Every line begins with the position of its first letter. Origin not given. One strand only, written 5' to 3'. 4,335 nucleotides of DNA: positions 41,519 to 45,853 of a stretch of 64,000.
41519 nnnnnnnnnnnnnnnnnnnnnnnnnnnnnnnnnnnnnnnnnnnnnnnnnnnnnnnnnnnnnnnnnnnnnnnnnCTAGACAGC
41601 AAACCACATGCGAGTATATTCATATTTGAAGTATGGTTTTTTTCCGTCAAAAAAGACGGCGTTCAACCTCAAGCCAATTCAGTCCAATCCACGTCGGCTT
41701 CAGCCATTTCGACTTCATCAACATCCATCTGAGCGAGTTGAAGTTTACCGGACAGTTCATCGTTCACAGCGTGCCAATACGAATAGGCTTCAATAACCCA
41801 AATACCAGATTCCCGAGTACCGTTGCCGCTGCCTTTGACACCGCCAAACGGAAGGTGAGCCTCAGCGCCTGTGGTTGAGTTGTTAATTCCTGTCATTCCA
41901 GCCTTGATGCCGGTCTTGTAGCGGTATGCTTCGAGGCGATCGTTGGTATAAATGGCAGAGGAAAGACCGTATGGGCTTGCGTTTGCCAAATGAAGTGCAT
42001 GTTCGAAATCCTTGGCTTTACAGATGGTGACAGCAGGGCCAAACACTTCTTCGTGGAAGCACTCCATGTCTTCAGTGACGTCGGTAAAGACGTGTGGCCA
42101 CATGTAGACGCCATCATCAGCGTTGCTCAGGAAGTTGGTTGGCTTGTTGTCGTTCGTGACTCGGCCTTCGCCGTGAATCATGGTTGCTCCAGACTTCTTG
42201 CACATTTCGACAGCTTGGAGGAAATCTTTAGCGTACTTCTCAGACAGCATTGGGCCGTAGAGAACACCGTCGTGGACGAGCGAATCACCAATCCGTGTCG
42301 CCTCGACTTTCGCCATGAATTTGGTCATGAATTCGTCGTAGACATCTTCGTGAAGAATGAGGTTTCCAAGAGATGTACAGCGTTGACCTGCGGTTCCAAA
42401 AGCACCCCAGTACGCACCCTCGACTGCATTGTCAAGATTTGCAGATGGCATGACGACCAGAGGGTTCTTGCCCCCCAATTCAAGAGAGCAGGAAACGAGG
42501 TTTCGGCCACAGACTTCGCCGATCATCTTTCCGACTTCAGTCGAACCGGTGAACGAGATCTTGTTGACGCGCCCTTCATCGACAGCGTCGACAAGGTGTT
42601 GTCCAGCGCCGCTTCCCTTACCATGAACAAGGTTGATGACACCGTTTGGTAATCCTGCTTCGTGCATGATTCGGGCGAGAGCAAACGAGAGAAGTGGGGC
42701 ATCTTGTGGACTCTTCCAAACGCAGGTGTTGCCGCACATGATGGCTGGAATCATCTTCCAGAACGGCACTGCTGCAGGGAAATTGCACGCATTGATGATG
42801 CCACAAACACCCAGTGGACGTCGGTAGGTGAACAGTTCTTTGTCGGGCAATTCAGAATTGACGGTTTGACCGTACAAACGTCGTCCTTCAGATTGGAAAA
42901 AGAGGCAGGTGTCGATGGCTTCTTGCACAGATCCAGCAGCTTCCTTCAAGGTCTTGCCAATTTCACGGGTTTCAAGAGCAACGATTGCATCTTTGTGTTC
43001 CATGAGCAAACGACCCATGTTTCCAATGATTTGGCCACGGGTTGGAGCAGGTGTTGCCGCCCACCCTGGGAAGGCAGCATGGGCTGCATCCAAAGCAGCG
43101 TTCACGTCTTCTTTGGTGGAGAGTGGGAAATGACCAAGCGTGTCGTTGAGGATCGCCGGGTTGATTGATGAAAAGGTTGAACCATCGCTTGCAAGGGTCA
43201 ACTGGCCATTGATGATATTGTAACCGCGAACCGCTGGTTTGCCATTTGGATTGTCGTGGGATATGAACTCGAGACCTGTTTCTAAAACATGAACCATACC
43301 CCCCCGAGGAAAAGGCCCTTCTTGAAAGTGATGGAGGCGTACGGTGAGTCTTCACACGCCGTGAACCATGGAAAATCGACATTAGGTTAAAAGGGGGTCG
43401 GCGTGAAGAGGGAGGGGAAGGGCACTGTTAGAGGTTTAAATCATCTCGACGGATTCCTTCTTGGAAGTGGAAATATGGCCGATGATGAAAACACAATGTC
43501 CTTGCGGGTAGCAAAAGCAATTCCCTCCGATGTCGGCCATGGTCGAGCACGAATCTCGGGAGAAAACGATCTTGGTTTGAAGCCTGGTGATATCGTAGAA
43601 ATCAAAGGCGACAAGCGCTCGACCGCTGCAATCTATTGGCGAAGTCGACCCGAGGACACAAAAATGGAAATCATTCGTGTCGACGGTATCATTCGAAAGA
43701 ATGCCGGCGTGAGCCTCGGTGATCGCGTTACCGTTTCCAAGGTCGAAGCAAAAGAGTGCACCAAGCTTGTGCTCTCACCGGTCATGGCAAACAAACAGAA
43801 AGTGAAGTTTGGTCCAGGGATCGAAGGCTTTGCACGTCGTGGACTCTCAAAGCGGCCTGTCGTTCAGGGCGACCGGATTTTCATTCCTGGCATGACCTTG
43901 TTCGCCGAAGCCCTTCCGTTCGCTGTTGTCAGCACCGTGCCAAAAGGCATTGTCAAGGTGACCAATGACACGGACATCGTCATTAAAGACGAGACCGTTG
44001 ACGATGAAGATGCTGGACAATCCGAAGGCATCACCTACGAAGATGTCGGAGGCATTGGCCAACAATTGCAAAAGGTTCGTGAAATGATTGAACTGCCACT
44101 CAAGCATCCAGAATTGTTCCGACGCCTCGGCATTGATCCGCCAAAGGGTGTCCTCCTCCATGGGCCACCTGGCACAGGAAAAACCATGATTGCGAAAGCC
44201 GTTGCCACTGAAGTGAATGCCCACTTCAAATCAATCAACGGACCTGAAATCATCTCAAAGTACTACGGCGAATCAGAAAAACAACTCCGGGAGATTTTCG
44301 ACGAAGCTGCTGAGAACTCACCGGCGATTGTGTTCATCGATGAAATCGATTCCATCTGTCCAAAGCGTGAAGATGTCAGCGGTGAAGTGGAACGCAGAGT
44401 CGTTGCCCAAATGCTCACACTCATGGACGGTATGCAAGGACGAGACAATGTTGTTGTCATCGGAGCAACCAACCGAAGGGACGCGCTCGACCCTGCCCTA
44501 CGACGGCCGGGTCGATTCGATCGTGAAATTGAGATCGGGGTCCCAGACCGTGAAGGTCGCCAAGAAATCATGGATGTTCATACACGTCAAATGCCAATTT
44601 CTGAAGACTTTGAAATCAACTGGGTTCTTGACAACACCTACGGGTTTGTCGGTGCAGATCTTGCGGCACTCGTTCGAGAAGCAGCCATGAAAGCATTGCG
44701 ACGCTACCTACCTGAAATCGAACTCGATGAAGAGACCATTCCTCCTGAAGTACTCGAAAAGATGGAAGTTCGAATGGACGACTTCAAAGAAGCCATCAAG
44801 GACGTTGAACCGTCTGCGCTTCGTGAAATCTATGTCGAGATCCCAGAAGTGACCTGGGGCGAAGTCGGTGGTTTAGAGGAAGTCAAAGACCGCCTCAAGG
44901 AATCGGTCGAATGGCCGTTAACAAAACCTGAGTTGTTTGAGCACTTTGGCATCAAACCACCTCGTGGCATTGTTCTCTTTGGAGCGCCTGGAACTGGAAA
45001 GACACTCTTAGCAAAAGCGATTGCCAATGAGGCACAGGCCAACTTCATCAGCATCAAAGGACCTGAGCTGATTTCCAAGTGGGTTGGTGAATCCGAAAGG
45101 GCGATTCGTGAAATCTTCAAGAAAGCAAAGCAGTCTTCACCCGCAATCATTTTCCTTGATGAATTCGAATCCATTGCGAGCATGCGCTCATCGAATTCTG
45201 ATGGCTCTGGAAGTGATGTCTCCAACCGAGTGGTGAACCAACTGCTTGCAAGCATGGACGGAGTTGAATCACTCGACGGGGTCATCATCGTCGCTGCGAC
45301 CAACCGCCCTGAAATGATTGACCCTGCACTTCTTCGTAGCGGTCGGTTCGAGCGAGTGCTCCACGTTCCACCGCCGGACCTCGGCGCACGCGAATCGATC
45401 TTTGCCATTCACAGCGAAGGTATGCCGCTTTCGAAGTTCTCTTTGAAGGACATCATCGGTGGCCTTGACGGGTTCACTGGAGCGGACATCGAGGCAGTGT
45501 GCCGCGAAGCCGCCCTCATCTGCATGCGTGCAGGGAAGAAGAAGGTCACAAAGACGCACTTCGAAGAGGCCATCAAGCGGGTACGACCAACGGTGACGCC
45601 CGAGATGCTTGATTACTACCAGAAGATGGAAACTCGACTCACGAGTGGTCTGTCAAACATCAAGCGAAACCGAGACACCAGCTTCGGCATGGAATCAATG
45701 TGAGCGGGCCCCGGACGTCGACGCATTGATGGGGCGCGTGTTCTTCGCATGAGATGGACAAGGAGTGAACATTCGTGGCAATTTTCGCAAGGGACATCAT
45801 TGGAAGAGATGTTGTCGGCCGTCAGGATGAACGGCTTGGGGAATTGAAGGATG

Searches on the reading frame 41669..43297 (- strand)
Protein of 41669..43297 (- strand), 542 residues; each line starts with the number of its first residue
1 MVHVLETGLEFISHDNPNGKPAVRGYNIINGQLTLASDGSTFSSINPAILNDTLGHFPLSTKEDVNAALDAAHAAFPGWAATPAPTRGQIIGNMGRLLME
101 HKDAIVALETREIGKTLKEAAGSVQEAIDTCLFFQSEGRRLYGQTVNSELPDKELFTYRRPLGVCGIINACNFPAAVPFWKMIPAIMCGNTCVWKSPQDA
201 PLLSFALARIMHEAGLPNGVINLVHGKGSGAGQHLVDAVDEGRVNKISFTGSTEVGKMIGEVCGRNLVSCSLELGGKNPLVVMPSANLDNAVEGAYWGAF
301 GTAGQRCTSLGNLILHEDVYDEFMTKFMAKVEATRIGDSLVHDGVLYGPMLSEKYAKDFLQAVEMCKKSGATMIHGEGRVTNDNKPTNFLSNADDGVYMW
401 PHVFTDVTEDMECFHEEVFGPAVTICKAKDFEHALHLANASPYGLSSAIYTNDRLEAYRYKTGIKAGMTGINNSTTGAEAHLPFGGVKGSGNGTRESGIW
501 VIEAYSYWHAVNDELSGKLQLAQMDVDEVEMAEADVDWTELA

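Call 25: search_protein_families(library=pfam, proteins=[window:41669-43297:-], max_evalue=0.001)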
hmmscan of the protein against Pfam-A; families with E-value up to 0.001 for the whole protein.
window:41669-43297:- (542 aa): 1 family
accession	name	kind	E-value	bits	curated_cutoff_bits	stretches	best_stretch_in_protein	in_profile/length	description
PF00171.27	Aldedh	-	3.8e-146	487.7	23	1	37-510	4-460/461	Aldehyde dehydrogenase family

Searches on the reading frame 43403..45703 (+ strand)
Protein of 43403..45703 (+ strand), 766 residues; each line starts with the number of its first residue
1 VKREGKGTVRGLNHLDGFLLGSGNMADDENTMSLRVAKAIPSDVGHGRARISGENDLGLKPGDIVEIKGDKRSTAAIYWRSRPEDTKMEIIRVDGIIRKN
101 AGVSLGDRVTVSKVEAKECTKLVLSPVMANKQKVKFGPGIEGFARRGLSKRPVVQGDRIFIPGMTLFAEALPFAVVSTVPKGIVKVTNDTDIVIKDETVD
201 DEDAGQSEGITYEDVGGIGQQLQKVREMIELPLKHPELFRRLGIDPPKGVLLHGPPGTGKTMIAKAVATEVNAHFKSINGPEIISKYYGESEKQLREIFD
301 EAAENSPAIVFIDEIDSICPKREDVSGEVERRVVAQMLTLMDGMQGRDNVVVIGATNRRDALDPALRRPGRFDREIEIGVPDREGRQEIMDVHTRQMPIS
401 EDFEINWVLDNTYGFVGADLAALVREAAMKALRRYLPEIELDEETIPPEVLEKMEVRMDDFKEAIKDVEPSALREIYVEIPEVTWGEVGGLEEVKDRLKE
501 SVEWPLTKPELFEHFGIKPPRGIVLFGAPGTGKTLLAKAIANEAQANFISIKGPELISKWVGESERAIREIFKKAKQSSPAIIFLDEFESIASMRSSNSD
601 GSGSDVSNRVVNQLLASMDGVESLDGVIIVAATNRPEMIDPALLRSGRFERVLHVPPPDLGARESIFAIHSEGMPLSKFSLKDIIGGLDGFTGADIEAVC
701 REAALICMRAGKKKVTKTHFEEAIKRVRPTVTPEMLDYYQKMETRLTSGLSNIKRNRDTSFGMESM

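Call 25: search_protein_families(library=pfam, proteins=[window:43403-45703:+], max_evalue=0.001)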
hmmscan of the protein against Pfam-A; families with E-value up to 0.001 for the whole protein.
window:43403-45703:+ (766 aa): 44 families (the best 25 are shown)
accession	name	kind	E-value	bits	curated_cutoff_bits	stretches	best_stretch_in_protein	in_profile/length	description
PF00004.35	AAA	-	3.4e-96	319.1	21.2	2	250-379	1-130/131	ATPase family associated with various cellular activities (AAA)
PF17862.7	AAA_lid_3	-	2.4e-26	91.3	27.2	2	681-722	4-45/45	AAA+ lid domain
PF02359.24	CDC48_N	-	8.5e-26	90.4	35.1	1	34-115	2-84/85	Cell division protein 48 (CDC48), N-terminal domain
PF05496.18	RuvB_N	-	2.8e-15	56.8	27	2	248-325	34-103/159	Holliday junction DNA helicase RuvB P-loop domain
PF13191.12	AAA_16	-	7.1e-14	53.1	32.6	2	238-352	15-137/167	AAA ATPase domain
PF07724.20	AAA_2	-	4.6e-11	43.5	27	1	250-344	6-102/166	AAA domain (Cdc48 subfamily)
PF06068.19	TIP49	-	9e-11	42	23.8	1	248-292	51-97/347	TIP49 P-loop domain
PF07728.20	AAA_5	-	1.5e-10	41.7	22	1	249-368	1-137/139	AAA domain (dynein-related subfamily)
PF13401.12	AAA_22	-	2.2e-10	41.4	27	0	522-554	7-42/130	AAA domain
PF13173.12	AAA_14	-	2.2e-10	41.1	27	1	523-594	5-77/129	AAA domain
PF02933.23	CDC48_2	-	3.5e-10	39.8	22.4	1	146-199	12-62/64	Cell division protein 48 (CDC48), domain 2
PF20720.3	nSTAND3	-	1.3e-09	38.4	27.2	0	250-295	20-68/155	Novel STAND NTPase 3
PF00910.28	RNA_helicase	-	1.5e-08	35.5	21.5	0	250-286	1-37/105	RNA helicase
PF13671.12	AAA_33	-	3.2e-08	34.4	27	0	250-359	2-81/143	AAA domain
PF13521.12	AAA_28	-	3.5e-08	34.3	27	0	523-546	2-23/164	AAA domain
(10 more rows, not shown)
